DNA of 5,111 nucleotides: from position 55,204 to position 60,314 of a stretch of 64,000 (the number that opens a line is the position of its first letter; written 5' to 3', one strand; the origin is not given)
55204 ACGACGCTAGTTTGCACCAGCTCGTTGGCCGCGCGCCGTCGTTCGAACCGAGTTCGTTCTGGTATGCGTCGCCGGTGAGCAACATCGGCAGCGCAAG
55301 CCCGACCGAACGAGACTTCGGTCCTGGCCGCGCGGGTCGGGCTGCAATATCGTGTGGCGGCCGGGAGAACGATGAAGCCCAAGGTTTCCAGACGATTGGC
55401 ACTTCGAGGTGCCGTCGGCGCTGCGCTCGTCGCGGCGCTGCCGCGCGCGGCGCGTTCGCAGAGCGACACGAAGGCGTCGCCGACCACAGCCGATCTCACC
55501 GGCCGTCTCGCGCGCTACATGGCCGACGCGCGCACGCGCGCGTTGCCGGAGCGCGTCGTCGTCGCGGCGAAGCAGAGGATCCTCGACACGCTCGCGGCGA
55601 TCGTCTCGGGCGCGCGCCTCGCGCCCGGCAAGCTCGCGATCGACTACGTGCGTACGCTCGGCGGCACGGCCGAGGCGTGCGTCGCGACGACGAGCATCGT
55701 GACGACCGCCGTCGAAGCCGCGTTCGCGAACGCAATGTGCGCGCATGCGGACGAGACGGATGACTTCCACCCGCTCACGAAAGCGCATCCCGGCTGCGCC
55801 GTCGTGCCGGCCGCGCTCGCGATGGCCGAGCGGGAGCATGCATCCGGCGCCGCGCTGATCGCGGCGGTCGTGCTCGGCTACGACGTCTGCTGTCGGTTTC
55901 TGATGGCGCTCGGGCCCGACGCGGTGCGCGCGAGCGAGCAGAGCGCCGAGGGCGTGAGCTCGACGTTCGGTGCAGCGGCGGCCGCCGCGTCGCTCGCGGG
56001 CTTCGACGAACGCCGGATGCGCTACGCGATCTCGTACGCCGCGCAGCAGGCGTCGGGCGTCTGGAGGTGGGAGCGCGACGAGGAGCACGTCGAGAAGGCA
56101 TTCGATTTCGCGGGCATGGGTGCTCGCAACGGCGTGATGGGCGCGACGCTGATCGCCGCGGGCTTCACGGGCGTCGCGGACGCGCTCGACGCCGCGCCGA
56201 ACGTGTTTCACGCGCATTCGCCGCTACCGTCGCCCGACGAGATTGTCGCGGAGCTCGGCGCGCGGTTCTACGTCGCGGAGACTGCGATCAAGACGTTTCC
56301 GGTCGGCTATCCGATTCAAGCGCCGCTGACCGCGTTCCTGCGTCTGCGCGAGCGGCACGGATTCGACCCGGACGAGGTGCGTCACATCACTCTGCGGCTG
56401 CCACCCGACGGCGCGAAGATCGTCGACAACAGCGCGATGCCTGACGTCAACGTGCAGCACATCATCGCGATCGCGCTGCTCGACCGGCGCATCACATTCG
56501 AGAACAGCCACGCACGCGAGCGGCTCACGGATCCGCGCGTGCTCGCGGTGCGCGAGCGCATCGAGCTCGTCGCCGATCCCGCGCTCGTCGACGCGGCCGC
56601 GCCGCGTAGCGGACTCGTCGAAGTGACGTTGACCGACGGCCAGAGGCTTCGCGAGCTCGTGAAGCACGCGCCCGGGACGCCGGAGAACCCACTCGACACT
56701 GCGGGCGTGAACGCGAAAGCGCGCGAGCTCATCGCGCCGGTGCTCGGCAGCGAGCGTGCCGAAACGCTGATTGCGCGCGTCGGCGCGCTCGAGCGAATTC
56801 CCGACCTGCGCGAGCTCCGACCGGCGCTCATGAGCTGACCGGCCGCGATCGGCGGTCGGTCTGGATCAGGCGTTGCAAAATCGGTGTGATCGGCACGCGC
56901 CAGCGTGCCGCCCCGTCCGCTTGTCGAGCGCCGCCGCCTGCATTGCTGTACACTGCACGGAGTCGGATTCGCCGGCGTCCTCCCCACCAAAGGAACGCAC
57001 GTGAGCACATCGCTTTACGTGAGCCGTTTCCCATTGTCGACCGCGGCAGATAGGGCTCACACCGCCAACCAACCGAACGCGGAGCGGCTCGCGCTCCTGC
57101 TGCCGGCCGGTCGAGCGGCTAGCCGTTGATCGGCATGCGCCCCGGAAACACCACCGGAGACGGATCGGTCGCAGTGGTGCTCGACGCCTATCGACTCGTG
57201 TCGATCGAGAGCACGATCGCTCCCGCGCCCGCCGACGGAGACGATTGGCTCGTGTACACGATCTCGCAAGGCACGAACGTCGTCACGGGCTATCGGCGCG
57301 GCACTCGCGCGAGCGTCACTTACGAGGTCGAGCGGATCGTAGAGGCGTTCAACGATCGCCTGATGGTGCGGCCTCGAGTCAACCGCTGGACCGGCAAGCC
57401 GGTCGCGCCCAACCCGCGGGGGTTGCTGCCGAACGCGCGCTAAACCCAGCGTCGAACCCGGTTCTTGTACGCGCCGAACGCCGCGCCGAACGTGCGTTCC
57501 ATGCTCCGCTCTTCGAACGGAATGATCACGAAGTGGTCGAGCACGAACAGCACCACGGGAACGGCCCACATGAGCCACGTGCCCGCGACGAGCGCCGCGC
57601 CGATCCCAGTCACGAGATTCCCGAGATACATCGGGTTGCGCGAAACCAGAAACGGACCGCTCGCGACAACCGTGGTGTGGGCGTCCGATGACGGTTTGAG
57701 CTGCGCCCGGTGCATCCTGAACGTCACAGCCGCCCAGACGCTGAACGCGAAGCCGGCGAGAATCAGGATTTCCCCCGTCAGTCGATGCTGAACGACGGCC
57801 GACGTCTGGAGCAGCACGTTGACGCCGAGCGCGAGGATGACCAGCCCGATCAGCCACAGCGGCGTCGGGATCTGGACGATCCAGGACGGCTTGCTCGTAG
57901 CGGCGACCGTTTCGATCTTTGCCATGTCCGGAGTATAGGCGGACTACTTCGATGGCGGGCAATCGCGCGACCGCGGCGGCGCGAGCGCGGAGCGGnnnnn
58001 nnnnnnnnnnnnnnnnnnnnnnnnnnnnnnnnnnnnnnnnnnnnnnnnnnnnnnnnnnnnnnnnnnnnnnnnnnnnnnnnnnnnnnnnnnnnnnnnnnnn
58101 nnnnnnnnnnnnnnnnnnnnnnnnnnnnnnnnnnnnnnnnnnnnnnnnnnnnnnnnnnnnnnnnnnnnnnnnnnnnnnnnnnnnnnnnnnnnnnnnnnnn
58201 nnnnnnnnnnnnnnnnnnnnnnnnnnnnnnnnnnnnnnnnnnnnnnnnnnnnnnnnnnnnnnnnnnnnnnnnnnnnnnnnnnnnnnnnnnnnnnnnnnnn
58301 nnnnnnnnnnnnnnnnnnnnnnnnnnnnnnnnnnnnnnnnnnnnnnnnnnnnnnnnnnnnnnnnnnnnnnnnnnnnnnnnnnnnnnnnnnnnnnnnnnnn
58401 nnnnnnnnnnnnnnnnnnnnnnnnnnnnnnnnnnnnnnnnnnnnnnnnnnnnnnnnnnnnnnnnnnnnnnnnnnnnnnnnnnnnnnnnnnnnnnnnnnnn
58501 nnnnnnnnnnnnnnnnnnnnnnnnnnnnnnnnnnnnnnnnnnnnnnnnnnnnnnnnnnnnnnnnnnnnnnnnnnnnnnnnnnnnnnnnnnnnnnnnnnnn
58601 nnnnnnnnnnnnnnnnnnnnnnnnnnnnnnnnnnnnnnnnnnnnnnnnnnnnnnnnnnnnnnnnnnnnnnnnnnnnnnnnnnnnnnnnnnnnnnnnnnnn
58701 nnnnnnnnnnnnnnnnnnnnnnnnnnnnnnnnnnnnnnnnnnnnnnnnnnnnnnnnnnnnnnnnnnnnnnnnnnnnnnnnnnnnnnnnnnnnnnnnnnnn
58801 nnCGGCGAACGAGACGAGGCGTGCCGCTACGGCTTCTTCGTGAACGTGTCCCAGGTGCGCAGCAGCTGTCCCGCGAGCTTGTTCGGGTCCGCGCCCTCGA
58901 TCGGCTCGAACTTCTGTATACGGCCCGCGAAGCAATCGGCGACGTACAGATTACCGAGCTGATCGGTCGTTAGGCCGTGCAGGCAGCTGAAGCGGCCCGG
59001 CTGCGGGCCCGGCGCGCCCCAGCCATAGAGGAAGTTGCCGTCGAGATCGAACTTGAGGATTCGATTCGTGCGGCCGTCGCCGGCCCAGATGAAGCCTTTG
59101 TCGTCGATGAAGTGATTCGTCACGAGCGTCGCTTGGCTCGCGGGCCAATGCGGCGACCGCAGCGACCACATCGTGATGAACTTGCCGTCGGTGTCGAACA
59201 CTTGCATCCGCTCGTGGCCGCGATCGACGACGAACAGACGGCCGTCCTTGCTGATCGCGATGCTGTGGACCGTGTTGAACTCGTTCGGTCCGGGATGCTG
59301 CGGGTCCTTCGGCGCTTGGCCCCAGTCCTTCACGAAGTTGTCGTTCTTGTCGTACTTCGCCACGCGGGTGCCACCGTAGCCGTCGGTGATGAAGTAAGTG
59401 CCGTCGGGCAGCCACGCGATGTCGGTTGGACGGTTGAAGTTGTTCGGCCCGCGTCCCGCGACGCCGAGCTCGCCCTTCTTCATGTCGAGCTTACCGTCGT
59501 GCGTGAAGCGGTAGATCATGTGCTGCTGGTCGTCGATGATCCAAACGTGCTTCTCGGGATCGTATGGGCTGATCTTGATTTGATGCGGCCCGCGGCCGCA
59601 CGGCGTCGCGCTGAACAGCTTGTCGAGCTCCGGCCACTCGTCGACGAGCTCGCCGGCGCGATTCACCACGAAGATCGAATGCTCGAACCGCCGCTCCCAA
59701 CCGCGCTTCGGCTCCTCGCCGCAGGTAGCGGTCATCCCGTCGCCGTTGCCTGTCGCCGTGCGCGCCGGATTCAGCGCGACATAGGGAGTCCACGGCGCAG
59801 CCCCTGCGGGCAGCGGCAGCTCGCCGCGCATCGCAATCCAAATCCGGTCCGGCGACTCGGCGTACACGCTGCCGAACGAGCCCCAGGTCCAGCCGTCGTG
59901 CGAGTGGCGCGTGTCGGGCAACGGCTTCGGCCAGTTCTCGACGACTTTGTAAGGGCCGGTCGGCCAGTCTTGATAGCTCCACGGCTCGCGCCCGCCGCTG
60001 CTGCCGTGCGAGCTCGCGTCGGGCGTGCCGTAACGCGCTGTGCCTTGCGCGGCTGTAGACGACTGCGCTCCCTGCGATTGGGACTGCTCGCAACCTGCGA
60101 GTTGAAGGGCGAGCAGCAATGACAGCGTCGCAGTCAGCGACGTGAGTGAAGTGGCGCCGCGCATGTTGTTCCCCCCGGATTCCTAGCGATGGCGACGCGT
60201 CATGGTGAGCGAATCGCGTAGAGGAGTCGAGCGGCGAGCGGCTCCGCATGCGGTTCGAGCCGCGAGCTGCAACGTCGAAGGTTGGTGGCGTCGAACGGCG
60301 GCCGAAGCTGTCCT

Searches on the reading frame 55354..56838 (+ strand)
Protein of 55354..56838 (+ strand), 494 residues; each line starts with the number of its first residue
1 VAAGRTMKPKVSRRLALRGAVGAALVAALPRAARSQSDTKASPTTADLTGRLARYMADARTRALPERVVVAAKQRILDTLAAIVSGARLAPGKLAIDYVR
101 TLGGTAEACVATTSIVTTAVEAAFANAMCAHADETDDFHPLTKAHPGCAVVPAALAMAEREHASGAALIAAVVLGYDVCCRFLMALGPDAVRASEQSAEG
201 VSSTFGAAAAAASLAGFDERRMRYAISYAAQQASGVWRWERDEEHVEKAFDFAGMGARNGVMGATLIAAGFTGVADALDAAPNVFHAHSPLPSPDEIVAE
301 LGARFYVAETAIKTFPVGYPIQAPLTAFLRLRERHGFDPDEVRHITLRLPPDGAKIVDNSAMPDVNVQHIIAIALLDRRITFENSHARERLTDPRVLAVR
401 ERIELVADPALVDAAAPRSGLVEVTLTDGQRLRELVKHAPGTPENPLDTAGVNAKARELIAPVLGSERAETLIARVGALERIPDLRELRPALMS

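Call 52: search_protein_families(library=pfam, proteins=[window:55354-56838:+], max_evalue=0.00001)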
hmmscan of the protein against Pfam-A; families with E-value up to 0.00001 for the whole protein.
window:55354-56838:+ (494 aa): 2 families
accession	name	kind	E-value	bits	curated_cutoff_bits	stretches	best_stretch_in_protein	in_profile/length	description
PF03972.19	MmgE_PrpD_N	-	5.3e-49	167.1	32.1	1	51-289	2-236/244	MmgE/PrpD N-terminal domain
PF19305.4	MmgE_PrpD_C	-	1.1e-29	103.9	32.1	1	315-474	1-166/173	MmgE/PrpD C-terminal domain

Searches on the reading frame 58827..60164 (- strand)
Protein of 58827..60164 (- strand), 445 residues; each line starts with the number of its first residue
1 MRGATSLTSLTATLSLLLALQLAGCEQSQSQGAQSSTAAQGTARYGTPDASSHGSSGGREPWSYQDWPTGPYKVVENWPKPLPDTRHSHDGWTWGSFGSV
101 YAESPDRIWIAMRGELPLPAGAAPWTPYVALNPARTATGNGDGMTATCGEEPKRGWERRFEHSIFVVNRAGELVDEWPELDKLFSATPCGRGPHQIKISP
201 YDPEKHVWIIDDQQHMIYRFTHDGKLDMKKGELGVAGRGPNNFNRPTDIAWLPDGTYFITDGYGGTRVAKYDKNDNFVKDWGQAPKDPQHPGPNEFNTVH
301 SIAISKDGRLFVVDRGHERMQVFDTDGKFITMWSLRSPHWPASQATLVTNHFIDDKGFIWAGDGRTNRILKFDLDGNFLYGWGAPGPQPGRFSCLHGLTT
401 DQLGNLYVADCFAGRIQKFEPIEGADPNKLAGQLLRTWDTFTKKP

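Call 52: search_protein_families(library=pfam, proteins=[window:58827-60164:-], max_evalue=0.00001)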
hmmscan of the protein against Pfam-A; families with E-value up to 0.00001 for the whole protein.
window:58827-60164:- (445 aa): 2 families
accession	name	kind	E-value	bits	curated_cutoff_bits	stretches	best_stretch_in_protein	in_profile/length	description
PF01436.27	NHL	-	1.2e-16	60.2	20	0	392-419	1-28/28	NHL repeat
PF17170.10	DUF5128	-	8.1e-08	32.3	22.9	0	295-331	42-77/321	6-bladed beta-propeller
